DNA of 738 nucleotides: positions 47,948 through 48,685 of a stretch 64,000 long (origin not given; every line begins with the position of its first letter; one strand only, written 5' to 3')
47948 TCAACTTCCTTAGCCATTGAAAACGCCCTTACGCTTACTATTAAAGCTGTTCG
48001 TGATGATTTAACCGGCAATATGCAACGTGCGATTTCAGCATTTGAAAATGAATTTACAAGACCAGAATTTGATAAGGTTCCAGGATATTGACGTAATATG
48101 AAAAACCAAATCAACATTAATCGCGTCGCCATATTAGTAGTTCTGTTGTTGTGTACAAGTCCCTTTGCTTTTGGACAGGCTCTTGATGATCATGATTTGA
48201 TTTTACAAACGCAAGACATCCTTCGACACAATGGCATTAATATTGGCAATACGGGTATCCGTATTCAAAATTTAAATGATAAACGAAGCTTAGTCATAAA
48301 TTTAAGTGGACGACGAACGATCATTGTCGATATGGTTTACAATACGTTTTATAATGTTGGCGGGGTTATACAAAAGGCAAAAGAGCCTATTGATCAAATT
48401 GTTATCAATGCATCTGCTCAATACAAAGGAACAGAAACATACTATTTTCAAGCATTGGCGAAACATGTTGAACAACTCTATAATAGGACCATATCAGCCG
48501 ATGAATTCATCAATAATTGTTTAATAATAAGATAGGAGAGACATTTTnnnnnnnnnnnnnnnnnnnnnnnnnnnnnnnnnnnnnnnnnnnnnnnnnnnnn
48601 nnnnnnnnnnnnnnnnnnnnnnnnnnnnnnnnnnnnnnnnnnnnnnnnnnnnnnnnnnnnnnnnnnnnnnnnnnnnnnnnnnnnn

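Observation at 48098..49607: Tandemly duplicated two-gene cassette next to a tRNA: a diverging secreted protein paired with a highly conserved DUF350-like membrane protein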

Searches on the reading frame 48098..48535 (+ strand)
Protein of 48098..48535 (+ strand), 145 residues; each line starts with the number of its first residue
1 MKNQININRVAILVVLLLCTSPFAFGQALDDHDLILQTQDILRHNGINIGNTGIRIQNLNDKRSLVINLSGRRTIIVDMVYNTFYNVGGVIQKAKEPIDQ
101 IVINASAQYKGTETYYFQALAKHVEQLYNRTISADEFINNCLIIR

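Call 3: search_protein_families(library=pfam, proteins=[window:48098-48535:+], max_evalue=1)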
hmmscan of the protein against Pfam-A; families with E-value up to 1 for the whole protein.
window:48098-48535:+ (145 aa): 3 families
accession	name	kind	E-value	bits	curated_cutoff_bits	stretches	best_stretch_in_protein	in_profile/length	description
PF06260.17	DUF1024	-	0.011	16.4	27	1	94-139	3-44/82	Protein of unknown function (DUF1024)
PF13277.11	YmdB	-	0.045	13.5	27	1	33-108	74-151/253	YmdB-like protein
PF16697.10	Yop-YscD_cpl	-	0.053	14.2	33.2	1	18-90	14-86/94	Inner membrane component of T3SS, cytoplasmic domain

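Call 9: find_homologous_proteins(query=window:48098-48535:+)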
Query window:48098-48535:+ (145 aa): 2 proteins with E <= 0.001 among 10 candidates.
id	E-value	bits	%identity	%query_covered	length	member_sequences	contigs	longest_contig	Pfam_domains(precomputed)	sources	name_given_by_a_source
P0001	5.3e-88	310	100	100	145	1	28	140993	-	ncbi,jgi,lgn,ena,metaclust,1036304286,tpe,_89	jgi:calcineurin-like phosphoesterase|metaclust:\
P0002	1.1e-46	176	59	100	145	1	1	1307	-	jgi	jgi:hypothetical protein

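Call 13: find_encoding_contigs(protein=window:48098-48535:+, flank=8000, max_places=6)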
Protein window:48098-48535:+ (145 aa): 22 contigs read that carry it; 4 places shown.
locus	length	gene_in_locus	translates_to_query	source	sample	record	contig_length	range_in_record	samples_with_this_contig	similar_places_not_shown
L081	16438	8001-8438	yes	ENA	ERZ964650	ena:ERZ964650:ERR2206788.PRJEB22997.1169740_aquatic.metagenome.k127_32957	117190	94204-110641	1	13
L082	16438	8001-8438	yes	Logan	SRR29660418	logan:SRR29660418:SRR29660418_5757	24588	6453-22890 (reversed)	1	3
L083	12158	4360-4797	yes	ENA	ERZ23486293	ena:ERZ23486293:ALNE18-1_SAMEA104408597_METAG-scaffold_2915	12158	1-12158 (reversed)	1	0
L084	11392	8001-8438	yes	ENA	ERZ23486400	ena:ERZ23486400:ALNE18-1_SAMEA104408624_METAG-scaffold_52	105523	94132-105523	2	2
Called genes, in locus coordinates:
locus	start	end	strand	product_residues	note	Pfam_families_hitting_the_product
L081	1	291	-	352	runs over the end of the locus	PF00437:T2SSE, PF13191:AAA_16 (faint), PF13401:AAA_22 (weak)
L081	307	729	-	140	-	PF07963:N_methyl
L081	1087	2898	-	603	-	PF07581:Glug (faint), PF18962:Por_Secre_tail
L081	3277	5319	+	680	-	PF01520:Amidase_3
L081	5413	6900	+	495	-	PF02789:Peptidase_M17_N, PF00883:Peptidase_M17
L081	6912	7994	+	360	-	PF02504:FA_synthesis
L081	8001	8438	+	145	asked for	-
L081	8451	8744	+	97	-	-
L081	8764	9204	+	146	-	-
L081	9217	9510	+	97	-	PF03994:DUF350 (weak)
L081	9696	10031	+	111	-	-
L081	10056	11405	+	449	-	PF01553:Acyltransferase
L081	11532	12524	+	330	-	PF00924:MS_channel_2nd, PF21082:MS_channel_3rd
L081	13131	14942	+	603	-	PF07715:Plug (weak)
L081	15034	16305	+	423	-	PF18962:Por_Secre_tail, PF13860:FlgD_ig (weak)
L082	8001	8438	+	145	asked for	-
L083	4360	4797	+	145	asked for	-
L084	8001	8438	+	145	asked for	-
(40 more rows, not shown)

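Call 23: find_homologous_proteins(query=A3, max_evalue=0.001)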
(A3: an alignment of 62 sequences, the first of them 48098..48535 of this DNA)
Query A3 (62 sequences) (145 aa, profile of the alignment): 762 proteins with E <= 0.001 among 4224 candidates; the best 120 are listed.
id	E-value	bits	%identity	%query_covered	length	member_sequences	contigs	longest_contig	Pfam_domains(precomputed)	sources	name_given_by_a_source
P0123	7.5e-43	163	-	-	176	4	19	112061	-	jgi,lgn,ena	-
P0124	1.2e-41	160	-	-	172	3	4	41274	-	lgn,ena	-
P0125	1.3e-38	150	-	-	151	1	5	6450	-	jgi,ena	-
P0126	1.3e-38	150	-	-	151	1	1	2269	-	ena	-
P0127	1.4e-38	150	-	-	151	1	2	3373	-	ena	-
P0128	1.4e-38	150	-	-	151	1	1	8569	-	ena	-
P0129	1.6e-38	149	-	-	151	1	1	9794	-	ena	-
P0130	1.8e-38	149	-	-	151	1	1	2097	-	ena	-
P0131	2.3e-38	149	-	-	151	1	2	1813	-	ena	-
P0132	2.3e-38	149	-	-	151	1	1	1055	-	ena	-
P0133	2.3e-38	149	-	-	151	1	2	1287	-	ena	-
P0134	2.7e-38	149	-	-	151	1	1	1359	-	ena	-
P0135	3.0e-38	149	-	-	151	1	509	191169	-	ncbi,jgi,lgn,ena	jgi:hypothetical protein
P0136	3.0e-38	149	-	-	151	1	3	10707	-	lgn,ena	-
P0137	3.1e-38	149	-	-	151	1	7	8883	-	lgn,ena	-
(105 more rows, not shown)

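Call 29: search_protein_families(library=pfam, alignment_id=A3, max_evalue=0.1)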
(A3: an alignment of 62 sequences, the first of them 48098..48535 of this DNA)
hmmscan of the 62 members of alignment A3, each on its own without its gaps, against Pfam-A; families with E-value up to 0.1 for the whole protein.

A. member 1, window:48098-48535:+ (145 aa): 3 families
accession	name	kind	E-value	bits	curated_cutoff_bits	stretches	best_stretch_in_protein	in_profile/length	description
PF06260.17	DUF1024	-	0.011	16.4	27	1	94-139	3-44/82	Protein of unknown function (DUF1024)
PF13277.11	YmdB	-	0.045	13.5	27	1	33-108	74-151/253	YmdB-like protein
PF16697.10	Yop-YscD_cpl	-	0.053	14.2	33.2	1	18-90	14-86/94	Inner membrane component of T3SS, cytoplasmic domain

B. families by the number of members that match (of 62 scanned): 26 families (the first 25 are shown)
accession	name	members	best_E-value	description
PF03272.18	Mucin_bdg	3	0.017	Putative mucin or carbohydrate-binding module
PF18495.6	VbhA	2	0.012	Antitoxin VbhA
PF14927.11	Neurensin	2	0.023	Neurensin/Transmembrane protein 74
PF22482.2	AsnC_trans_reg_3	2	0.023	PF0864 C-terminal dimeric alpha+beta barrel domain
PF00160.26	Pro_isomerase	2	0.044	Cyclophilin type peptidyl-prolyl cis-trans isomerase/CLD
PF03395.19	Pox_P4A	1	0.0045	Poxvirus P4A protein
PF22084.1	UfSP_MPN_N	1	0.009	Ufm1 specific protease UfSP N-terminal MPN domain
PF06260.17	DUF1024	1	0.011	Protein of unknown function (DUF1024)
PF03361.19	Herpes_IE2_3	1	0.014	Herpes virus intermediate/early protein 2/3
PF24354.1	NDNF_N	1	0.016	Neuron-derived neurotrophic factor, N-terminal domain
PF01571.26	GCV_T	1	0.02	Aminomethyltransferase folate-binding domain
PF09557.15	DUF2382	1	0.021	Domain of unknown function (DUF2382)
PF14937.11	DUF4500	1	0.032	Domain of unknown function (DUF4500)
PF15065.11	NCU-G1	1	0.036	Lysosomal transcription factor, NCU-G1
PF20205.3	DUF6567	1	0.038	Family of unknown function (DUF6567)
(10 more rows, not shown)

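Call 31: search_protein_families(library=ncbifam, proteins=[window:48098-48535:+], max_evalue=1)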
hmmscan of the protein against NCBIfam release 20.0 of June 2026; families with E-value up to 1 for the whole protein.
window:48098-48535:+ (145 aa): 1 family
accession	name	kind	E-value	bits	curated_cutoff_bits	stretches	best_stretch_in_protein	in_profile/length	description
TIGR00282.1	TIGR00282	hypoth_equivalog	0.0014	18.1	254.15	1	30-108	74-154/266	TIGR00282 family metallophosphoesterase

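Call 32: predict_structure(alignment_id=A4)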
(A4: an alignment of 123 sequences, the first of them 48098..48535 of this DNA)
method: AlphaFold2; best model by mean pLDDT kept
length: 145 residues; sequences in the alignment: 123
mean_pLDDT: 86.4   pTM: 0.77
mean pLDDT of the five models: 86.4, 85.2, 84.8, 83.6, 82.6
residues with pLDDT >= 90: 84; 70-90: 38; 50-70: 21; < 50: 2
segments of 3 or more residues with pLDDT < 50: none
pLDDT, mean of each block of 10 residues (from residue 1): 60 72 69 94 88 89 93 88 96 94 83 86 98 96 93
secondary structure, 60 per line:
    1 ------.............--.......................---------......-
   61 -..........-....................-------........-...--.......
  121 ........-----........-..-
elements in order: H7-19 H22-44 E54-59 E62-71 H73-92 E100-107 E114-120 H121-128 H134-141

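Call 37: find_encoding_contigs(protein=P0002, flank=3000, max_places=3)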
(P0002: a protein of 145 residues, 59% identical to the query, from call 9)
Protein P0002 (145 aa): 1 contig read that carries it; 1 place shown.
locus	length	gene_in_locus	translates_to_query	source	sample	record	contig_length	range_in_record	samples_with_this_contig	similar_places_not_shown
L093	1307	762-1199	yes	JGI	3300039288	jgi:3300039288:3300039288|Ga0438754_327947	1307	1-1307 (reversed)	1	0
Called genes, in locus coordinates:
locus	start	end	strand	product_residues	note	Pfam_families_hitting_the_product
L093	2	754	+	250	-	?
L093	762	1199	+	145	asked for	-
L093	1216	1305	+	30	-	?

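Call 40: search_solved_structures(query=A3, max_evalue=10)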
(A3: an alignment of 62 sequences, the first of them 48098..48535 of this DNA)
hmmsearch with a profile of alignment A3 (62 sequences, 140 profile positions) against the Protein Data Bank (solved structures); distinct sequences matched with E-value up to 10: 3.
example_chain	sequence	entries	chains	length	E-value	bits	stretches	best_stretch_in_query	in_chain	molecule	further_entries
6r60_A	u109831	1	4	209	0.055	16.4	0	102-125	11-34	WD-40 repeat protein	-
6r5y_A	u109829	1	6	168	0.22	14.5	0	102-125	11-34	WD-40 repeat protein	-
6r5z_A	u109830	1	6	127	1.1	12.2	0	102-125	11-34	9-bladed beta-propeller formed by three 3-bladed fragments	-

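Call 46: search_protein_representatives(alignment_id=A4)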
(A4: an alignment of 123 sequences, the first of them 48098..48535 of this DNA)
Query: 123 sequences, 148 profile positions. Proteins with E-value up to 0.001 (for the whole library): 117; up to 1e-10: 71; up to 1e-30: 11. The best 117 are listed.
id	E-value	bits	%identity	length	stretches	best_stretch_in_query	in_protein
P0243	1.5e-56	206.7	-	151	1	3-148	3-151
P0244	2.3e-50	186.6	-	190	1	1-148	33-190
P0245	1.3e-48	180.9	-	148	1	1-147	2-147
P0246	1.9e-43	164.1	-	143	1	10-148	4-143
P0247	1.6e-41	157.9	-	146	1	9-148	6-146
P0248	1.6e-38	148.1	-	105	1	47-148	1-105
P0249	6.6e-38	146.1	-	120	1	1-114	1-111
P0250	8.6e-37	142.5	-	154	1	5-148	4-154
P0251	1.5e-35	138.5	-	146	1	8-147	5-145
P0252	8.0e-35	136.1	-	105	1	41-141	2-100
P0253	6.7e-34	133.1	-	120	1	1-97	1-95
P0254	1.8e-30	122.0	-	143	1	7-142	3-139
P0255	9.2e-30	119.7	-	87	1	1-87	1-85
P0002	3.6e-27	111.3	-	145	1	1-147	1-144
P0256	3.5e-26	108.1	-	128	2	80-144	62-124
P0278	3.3e-17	79.0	-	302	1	7-146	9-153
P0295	2.3e-14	69.8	-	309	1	18-145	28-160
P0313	1.5e-10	57.4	-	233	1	50-141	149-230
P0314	2.6e-10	56.6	-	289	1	10-143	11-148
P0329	7.5e-08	48.6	-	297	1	26-145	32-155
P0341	3.6e-06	43.2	-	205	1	14-142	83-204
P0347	1.6e-04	37.8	-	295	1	28-147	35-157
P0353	4.9e-04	36.2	-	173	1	46-141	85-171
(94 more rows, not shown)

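Call 48: search_protein_families(library=pfam, proteins=[P0278, P0295, P0314, P0329, P0347, P0341, P0353, P0313], max_evalue=0.01)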
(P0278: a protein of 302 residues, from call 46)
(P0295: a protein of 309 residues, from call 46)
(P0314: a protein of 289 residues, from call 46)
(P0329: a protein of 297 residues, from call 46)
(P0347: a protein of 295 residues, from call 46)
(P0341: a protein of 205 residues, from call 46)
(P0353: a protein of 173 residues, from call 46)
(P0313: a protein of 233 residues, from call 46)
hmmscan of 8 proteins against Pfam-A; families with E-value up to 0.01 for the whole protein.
P0278 (302 aa): 0 families

P0295 (309 aa): 0 families

P0314 (289 aa): 0 families

P0329 (297 aa): 0 families

P0347 (295 aa): 0 families

P0341 (205 aa): 0 families

P0353 (173 aa): 0 families

P0313 (233 aa): 3 families
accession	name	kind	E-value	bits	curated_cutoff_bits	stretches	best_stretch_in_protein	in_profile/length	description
PF00483.29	NTP_transferase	-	1.2e-14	55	21.2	1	9-153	3-156/245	Nucleotidyl transferase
PF12804.13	NTP_transf_3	-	0.00037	21.2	27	1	9-116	2-98/160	MobA-like NTP transferase domain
PF01128.25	IspD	-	0.0088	16.3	27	0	8-52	3-44/221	2-C-methyl-D-erythritol 4-phosphate cytidylyltransferase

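Call 49: find_encoding_contigs(protein=P0278, flank=5000, max_places=3)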
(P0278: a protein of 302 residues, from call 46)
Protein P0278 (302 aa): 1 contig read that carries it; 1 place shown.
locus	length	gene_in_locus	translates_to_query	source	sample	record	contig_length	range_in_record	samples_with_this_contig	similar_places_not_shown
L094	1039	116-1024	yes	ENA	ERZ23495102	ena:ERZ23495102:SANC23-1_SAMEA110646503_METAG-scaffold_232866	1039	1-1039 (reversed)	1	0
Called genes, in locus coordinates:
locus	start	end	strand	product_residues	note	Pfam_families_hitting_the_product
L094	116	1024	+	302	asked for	-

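Call 51: find_encoding_contigs(protein=P0329, flank=5000, max_places=2)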
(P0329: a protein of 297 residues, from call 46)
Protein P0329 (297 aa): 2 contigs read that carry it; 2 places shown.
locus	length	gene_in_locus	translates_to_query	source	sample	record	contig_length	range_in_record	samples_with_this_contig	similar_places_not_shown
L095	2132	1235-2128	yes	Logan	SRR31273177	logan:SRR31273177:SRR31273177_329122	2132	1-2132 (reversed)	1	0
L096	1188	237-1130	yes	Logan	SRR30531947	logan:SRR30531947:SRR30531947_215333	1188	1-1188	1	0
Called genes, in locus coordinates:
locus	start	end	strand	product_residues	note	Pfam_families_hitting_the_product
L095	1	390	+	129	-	?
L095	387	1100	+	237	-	PF08856:DUF1826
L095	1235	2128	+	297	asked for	-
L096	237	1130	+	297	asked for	-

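Call 54: fold_search(model_id=the predicted structure, library=pdb)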
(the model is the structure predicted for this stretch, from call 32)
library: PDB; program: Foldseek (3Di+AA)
matches with E <= 10: 1379; with E <= 0.001: 0
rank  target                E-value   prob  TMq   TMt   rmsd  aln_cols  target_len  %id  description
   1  2eb0_A                4.9e-03  0.97  0.36  0.20   8.6       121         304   11  Crystal structure of Methanococcus jannaschii putative family II inorganic pyrophosphatase (released 2007-08-07)
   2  4rpa_A                9.8e-03  0.99  0.35  0.19   3.6        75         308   13  Crystal structure of inorganic pyrophosphatase from Staphylococcus aureus in complex with Mn2+ (released 2015-01-21)
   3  1k23_A                1.1e-02  0.97  0.37  0.20   7.0        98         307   10  Inorganic Pyrophosphatase (Family II) from Bacillus subtilis (released 2001-10-31)
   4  1k20_A                2.1e-02  0.98  0.35  0.18   3.6        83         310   10  Inorganic Pyrophosphatase (family II) from Streptococcus gordonii at 1.5 A resolution (released 2001-10-31)
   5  1k23_C                2.2e-02  0.96  0.39  0.21   7.0       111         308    9  Inorganic Pyrophosphatase (Family II) from Bacillus subtilis (released 2001-10-31)
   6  8jhz_A                2.9e-02  0.72  0.25  0.02   5.1        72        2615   12  Cryo-EM structure of the TcsH-TMPRSS2 complex (released 2024-03-20)
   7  8xa9_B                3.5e-02  0.89  0.39  0.28  18.9       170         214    7  Human MGME1 in complex with 5'-overhang DNA (released 2024-03-20)
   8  3ib5                  3.7e-02  0.75  0.30  0.15   6.2        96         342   14  Crystal structure of Sex pheromone precursor (YP_536235.1) from LACTOBACILLUS SALIVARIUS SUBSP. SALIVARIUS UCC118 at 1.3 (released 2009-08-04)
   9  2enx_A                4.8e-02  0.94  0.40  0.21   7.0       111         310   13  Structure of the family II inorganic pyrophosphatase from Streptococcus agalactiae at 2.8 resolution (released 2007-05-29)
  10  8xa9_A                4.8e-02  0.80  0.38  0.27  11.2       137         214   12  Human MGME1 in complex with 5'-overhang DNA (released 2024-03-20)
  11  1wpp_A                5.1e-02  0.90  0.35  0.19   7.1        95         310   13  Structure of Streptococcus gordonii inorganic pyrophosphatase (released 2004-11-23)
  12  2eb0_B                5.1e-02  0.72  0.35  0.20   9.4       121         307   12  Crystal structure of Methanococcus jannaschii putative family II inorganic pyrophosphatase (released 2007-08-07)
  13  9mx1_A                5.4e-02  0.77  0.29  0.02   4.4        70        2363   17  Clostridioides difficile Toxin A with mCDIFA-248-25 Fab (released 2025-07-09)
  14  5zyt_B                5.8e-02  0.99  0.42  0.29   3.3        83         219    7  Crystal structure of human MGME1 with 3' overhang double strand DNA3 (released 2018-09-19)
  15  8wkq_WL               5.8e-02  0.77  0.32  0.48   5.5        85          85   10  Cryo-EM structure of the MS ring (C1) with export apparatus and proximal rod within the flagellar motor-hook complex  (released 2024-09-04)
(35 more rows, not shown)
